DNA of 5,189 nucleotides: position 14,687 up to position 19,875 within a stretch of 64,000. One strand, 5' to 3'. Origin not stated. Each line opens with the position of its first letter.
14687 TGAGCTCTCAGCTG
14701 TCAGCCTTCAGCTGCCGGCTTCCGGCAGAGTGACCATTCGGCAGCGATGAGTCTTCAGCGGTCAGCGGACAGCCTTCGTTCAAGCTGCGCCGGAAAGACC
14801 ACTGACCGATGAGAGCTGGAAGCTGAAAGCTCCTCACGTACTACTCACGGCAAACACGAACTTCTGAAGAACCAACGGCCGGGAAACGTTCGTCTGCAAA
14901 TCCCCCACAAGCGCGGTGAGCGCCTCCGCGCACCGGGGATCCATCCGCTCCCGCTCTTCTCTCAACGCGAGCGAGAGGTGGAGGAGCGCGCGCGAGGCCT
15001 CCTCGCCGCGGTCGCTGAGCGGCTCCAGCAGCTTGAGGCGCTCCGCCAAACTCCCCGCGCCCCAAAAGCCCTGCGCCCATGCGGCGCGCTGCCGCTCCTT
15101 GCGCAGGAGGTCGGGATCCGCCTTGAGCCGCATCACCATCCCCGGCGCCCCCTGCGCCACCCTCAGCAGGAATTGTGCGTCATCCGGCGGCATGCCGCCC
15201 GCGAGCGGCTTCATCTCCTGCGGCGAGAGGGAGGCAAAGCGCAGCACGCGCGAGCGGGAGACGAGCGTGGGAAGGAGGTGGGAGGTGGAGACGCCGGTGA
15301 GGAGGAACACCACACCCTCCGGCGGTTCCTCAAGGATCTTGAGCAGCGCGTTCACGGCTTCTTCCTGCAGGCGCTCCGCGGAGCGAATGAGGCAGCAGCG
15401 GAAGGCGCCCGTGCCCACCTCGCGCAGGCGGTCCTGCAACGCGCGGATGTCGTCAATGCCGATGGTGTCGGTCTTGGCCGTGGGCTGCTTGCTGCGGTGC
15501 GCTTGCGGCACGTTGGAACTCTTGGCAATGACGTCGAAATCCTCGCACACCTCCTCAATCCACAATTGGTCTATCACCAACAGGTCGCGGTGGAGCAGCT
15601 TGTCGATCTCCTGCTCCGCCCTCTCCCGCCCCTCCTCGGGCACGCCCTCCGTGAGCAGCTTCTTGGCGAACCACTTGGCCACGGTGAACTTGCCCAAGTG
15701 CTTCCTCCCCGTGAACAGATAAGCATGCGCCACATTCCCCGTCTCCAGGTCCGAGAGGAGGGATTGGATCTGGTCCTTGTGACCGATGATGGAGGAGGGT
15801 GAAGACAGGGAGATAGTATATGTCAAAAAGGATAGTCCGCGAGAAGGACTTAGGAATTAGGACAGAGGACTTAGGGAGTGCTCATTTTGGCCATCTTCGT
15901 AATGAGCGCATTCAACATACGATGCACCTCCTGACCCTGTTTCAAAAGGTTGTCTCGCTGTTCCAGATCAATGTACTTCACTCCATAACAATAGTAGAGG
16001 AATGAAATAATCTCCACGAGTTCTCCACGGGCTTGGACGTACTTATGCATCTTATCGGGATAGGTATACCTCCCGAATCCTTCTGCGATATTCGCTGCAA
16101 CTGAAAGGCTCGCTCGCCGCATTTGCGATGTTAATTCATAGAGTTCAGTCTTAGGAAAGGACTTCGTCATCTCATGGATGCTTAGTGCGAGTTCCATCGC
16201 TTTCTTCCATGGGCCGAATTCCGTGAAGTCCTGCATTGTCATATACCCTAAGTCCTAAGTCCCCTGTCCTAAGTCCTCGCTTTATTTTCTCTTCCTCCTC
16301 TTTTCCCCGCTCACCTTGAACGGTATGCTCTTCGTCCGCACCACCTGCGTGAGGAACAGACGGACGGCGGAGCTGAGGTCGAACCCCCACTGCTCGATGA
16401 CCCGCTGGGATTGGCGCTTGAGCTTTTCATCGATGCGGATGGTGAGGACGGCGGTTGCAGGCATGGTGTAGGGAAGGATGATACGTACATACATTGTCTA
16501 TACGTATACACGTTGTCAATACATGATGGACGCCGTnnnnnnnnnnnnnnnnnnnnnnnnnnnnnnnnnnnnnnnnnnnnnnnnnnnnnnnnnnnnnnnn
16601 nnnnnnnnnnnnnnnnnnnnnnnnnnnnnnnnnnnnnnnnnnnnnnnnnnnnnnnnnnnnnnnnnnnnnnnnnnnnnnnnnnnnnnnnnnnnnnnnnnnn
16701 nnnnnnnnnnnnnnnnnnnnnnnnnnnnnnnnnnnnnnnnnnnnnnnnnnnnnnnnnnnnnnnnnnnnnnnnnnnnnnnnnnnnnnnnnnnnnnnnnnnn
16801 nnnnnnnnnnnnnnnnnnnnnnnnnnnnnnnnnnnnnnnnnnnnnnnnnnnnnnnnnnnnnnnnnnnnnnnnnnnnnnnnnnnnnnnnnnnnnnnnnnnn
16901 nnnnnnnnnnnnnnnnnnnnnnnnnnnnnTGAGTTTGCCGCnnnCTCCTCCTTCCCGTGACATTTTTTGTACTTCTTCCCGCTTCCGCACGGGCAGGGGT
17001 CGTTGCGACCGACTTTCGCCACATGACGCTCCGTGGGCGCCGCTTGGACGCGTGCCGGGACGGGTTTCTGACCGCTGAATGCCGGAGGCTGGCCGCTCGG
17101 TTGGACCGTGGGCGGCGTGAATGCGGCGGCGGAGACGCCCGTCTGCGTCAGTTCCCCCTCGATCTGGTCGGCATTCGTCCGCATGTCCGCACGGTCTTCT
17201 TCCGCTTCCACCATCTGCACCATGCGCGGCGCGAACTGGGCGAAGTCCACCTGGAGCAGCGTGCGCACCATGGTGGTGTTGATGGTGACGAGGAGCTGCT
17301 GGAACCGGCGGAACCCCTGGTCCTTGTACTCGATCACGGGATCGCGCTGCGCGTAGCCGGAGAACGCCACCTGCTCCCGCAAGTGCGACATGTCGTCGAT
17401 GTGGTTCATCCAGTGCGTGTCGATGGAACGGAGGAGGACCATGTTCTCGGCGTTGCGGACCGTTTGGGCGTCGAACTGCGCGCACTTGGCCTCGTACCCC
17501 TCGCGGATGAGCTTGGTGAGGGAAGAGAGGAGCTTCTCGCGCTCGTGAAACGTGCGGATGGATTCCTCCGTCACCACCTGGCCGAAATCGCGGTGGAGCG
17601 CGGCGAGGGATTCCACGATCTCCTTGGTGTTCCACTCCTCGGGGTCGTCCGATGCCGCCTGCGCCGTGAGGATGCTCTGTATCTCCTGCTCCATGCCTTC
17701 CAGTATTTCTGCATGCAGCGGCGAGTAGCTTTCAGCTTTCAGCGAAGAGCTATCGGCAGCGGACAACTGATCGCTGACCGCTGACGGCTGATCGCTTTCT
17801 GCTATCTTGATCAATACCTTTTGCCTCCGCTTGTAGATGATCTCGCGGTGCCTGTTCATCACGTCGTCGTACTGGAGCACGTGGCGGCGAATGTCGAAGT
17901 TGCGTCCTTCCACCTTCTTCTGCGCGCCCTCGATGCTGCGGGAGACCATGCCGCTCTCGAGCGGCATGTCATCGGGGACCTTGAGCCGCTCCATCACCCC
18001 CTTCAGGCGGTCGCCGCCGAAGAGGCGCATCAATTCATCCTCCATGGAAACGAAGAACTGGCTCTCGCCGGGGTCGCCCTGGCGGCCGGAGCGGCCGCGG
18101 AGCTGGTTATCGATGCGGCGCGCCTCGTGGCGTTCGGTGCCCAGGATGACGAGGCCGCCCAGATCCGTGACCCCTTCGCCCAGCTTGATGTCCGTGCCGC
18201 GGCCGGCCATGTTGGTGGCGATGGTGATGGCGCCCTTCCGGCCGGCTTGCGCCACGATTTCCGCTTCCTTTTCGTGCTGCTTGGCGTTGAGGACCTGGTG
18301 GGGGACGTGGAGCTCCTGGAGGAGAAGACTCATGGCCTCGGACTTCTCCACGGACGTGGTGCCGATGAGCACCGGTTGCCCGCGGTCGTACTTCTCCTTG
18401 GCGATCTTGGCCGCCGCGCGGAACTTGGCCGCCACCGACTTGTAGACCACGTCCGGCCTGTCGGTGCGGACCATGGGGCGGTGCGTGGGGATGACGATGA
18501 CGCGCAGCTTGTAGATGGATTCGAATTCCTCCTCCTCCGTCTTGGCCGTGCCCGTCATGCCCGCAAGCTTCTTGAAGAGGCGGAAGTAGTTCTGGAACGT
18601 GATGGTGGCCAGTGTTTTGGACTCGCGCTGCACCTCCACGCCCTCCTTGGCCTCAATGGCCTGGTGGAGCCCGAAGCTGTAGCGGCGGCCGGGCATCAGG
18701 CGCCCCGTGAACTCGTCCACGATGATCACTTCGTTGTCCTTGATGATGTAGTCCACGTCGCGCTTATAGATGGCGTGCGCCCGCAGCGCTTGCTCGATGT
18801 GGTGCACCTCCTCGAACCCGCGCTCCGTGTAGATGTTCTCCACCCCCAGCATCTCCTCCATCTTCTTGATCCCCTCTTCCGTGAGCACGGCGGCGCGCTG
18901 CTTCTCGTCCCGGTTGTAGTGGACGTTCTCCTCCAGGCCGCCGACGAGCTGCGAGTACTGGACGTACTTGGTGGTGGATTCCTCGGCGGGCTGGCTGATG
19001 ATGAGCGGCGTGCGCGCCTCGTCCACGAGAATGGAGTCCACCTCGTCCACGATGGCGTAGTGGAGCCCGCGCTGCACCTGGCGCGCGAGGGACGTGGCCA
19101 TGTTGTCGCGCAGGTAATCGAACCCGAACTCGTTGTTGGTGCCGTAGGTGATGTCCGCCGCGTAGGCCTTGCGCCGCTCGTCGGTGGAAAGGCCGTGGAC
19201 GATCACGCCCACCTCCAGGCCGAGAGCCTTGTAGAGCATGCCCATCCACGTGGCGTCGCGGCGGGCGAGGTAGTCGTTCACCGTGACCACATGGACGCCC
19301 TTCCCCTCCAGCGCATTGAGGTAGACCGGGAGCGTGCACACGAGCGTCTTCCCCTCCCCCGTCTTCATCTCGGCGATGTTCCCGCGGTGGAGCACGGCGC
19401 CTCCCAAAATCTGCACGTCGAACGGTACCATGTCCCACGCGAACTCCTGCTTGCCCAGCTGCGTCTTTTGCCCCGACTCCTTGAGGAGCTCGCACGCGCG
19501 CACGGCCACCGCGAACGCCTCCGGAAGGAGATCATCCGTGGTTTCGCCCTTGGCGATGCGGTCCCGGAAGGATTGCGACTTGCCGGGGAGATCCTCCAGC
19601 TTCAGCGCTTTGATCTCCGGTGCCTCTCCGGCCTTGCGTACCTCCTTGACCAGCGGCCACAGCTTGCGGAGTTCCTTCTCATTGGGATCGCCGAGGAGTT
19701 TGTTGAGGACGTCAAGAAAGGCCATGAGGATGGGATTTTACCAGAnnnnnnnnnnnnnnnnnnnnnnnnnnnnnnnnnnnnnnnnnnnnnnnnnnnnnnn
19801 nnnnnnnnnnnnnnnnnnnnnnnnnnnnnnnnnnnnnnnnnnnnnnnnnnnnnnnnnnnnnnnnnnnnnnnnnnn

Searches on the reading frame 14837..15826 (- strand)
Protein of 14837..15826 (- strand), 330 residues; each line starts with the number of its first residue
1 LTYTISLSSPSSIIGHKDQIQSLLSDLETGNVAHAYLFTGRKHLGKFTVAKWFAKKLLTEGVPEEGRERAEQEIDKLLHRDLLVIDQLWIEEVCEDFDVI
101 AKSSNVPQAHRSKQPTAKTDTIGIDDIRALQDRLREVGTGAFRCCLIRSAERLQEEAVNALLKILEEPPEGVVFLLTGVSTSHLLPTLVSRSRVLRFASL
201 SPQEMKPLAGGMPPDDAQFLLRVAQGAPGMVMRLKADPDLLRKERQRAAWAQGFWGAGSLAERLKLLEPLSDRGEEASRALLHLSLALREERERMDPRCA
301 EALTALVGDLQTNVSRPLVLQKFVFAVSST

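Call 35: search_protein_families(library=pfam, proteins=[window:14837-15826:-], max_evalue=0.001)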
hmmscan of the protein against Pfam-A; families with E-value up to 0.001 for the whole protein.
window:14837-15826:- (330 aa): 1 family
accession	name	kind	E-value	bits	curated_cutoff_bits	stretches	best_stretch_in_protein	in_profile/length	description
PF13177.12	DNA_pol3_delta2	-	2.9e-33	115.6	27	1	16-200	2-160/161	DNA polymerase III, delta subunit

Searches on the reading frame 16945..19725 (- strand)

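Call 35: search_protein_families(library=pfam, proteins=[window:16945-19725:-], max_evalue=0.001)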
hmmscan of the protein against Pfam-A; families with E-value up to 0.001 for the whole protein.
window:16945-19725:- (927 aa): 7 families
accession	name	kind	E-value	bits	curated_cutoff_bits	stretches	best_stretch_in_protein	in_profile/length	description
PF07517.20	SecA_DEAD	-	9.7e-120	399.6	24.6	1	8-402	2-290/290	SecA DEAD-like domain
PF21090.3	P-loop_SecA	-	4.2e-75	252.3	27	2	417-517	1-101/205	SecA P-loop domain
PF07516.18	SecA_SW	-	6e-51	173.8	26.7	1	588-826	1-199/200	SecA Wing and Scaffold domain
PF01043.26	SecA_PP_bind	-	1.7e-40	138.4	23.5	1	250-358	2-110/110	SecA preprotein cross-linking domain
PF02810.21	SEC-C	-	3e-10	40.2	20.4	1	907-925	1-19/19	SEC-C motif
PF00270.35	DEAD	-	6.4e-07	29.7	26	1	116-236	17-133/167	DEAD/DEAH box helicase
PF00271.37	Helicase_C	-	9.3e-05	23.1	23.5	0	439-550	7-110/110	Helicase conserved C-terminal domain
